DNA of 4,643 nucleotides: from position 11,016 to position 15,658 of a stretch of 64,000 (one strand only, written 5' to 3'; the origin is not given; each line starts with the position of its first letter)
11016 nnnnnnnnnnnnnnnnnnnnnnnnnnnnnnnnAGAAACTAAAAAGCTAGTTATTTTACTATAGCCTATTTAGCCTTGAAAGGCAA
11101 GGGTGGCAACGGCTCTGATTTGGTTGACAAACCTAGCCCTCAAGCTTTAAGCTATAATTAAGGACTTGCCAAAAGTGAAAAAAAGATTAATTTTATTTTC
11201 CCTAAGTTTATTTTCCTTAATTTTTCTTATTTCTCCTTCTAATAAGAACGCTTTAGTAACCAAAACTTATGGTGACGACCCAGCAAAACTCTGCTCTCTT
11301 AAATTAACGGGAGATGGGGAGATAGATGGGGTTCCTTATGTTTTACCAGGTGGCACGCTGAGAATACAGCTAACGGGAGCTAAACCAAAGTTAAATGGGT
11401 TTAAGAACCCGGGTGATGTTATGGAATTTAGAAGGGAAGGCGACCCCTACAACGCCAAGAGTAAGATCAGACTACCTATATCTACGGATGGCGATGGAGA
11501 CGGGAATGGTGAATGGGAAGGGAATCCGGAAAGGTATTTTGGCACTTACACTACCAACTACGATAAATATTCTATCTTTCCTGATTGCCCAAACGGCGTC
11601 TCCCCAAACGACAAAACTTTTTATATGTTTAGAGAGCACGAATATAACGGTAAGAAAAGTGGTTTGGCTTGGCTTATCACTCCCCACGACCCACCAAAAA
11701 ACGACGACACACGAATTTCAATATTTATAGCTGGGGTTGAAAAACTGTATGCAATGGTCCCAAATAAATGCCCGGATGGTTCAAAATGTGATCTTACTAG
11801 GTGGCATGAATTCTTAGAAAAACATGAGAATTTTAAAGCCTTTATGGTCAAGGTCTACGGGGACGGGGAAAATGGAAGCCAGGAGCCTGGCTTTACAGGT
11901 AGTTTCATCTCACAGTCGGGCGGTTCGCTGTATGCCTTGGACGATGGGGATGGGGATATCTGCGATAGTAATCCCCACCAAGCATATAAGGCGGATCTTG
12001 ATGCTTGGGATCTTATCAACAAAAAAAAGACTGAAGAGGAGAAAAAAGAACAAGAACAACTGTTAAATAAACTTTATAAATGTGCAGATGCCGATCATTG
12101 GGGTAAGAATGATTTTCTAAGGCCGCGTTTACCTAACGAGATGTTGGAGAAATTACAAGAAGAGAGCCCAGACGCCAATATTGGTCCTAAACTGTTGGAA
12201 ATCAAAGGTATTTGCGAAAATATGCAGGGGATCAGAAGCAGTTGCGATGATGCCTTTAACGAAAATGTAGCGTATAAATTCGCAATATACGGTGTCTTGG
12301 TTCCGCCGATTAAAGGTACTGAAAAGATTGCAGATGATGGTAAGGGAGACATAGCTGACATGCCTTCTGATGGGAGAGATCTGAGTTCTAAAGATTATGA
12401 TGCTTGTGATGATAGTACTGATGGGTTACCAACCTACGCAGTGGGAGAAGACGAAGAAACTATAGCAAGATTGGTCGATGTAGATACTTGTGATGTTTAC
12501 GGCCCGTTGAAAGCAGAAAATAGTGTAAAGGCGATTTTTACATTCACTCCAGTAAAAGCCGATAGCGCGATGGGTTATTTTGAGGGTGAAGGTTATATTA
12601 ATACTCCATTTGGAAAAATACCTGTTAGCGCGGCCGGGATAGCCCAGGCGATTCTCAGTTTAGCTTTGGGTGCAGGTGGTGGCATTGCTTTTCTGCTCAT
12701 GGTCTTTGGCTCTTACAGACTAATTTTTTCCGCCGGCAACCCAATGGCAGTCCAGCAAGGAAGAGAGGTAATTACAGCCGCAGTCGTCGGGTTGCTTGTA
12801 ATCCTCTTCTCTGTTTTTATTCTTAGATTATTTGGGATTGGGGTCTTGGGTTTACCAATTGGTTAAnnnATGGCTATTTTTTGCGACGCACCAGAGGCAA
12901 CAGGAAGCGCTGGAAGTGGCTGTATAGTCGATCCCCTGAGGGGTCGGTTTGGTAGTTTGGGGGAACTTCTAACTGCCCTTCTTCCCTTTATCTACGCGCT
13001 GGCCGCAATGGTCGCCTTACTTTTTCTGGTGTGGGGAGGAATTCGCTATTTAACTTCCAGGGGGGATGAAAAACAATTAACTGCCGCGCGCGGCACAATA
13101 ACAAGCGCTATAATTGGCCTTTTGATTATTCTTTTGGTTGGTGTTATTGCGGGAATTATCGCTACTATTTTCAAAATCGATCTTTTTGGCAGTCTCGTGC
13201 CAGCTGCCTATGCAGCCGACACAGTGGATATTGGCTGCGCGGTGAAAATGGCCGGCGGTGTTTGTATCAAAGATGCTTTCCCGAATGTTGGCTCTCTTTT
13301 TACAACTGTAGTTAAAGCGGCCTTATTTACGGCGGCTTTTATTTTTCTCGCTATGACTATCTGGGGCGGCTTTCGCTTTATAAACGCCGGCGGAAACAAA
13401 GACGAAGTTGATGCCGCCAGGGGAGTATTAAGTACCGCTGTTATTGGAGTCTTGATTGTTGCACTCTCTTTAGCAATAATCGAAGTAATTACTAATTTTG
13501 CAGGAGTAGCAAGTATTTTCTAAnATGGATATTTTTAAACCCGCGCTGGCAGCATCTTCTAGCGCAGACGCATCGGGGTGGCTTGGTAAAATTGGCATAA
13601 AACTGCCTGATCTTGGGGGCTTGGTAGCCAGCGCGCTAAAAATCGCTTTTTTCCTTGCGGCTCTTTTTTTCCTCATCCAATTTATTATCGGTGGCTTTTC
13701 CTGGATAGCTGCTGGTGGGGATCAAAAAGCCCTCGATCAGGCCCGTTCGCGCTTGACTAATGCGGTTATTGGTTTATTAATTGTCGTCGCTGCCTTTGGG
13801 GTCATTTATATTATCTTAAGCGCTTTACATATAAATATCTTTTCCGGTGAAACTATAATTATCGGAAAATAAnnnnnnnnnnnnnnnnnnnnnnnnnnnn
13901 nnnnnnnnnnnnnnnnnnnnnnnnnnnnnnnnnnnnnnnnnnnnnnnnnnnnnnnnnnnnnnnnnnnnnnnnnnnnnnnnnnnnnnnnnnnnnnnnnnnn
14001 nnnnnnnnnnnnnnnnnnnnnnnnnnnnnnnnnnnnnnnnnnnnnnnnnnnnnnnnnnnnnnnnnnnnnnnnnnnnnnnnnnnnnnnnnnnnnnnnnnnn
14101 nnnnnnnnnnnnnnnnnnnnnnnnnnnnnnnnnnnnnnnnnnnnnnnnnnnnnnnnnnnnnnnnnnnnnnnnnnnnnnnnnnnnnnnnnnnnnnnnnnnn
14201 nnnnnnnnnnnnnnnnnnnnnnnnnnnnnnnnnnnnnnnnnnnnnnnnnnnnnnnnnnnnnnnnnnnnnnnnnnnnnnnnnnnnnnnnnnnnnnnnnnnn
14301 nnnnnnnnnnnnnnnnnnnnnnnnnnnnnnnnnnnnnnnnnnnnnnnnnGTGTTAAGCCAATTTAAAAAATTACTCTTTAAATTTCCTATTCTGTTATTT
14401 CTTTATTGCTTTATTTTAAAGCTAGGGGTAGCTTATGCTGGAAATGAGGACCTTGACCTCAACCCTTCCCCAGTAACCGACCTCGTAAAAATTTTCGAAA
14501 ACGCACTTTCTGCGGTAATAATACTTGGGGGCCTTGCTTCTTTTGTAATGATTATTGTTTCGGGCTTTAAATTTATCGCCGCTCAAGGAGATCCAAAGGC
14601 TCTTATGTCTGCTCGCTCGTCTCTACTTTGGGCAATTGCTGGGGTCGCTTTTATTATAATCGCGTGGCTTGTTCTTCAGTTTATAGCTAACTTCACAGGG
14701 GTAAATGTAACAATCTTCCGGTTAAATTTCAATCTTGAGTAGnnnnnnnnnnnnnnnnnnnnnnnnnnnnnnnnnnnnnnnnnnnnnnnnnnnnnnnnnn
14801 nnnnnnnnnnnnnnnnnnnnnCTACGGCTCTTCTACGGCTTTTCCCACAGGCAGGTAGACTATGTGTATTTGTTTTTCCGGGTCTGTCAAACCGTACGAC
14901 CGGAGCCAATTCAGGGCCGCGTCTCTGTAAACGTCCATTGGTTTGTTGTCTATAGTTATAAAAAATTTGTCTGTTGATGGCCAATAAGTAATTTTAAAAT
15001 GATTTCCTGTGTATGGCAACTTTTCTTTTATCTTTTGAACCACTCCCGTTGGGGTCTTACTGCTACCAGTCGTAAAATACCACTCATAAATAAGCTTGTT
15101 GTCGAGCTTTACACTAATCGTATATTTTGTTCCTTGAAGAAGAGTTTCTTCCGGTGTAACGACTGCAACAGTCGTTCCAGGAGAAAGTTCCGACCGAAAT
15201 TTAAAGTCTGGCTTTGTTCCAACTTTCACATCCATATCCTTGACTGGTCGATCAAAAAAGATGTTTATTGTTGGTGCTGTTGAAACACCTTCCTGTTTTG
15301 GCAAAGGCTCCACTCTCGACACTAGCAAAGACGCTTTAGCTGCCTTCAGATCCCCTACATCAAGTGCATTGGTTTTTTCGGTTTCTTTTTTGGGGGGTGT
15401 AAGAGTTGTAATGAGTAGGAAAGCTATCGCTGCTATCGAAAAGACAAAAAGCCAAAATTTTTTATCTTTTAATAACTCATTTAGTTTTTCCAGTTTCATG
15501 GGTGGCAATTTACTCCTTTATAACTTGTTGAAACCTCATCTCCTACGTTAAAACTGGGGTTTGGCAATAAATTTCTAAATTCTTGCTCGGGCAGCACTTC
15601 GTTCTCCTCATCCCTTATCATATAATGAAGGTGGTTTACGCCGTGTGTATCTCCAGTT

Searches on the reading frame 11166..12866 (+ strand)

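Call 35: search_protein_families(library=pfam, proteins=[window:11166-12866:+], max_evalue=0.001)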
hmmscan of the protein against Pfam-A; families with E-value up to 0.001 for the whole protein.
window:11166-12866:+ (566 aa): 1 family
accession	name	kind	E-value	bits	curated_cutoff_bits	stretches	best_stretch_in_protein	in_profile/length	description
PF18895.5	T4SS_pilin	-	0.00011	22.7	26.6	1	491-555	7-70/71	Type IV secretion system pilin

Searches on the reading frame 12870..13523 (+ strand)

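Call 35: search_protein_families(library=pfam, proteins=[window:12870-13523:+], max_evalue=0.001)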
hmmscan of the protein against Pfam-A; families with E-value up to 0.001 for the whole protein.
window:12870-13523:+ (217 aa): 1 family
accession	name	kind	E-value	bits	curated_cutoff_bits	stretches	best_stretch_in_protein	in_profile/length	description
PF18895.5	T4SS_pilin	-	8e-15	55.1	26.6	1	29-97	4-71/71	Type IV secretion system pilin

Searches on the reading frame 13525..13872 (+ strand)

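Call 35: search_protein_families(library=pfam, proteins=[window:13525-13872:+], max_evalue=0.001)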
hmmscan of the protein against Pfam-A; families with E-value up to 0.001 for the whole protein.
window:13525-13872:+ (115 aa): 1 family
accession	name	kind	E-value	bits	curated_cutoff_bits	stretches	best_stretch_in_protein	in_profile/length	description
PF18895.5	T4SS_pilin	-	3.2e-05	24.3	26.6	1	37-96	12-70/71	Type IV secretion system pilin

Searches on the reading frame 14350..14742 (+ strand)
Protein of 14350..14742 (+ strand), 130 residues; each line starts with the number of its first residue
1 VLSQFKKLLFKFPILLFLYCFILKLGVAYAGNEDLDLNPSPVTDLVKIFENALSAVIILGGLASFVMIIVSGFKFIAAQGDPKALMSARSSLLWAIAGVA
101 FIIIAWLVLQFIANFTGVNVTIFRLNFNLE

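Call 35: search_protein_families(library=pfam, proteins=[window:14350-14742:+], max_evalue=0.001)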
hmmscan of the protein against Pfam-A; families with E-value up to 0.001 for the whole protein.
window:14350-14742:+ (130 aa): 1 family
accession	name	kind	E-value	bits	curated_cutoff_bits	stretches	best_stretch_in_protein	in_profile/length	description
PF18895.5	T4SS_pilin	-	2e-07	31.4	26.6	1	45-112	5-71/71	Type IV secretion system pilin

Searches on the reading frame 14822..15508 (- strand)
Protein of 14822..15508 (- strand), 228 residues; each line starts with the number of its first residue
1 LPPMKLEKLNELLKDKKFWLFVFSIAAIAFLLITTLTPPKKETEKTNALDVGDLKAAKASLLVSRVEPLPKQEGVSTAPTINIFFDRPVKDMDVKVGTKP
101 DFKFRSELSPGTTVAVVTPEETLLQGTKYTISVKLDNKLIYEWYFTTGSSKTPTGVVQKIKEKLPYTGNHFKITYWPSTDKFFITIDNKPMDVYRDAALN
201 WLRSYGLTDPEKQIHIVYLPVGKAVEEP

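Call 35: search_protein_families(library=pfam, proteins=[window:14822-15508:-], max_evalue=0.001)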
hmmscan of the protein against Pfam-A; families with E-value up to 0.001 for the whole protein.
window:14822-15508:- (228 aa): 1 family
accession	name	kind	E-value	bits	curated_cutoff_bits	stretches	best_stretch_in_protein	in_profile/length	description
PF13205.12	Big_5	-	3.1e-05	25.1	23.6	1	63-147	7-105/105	Bacterial Ig-like domain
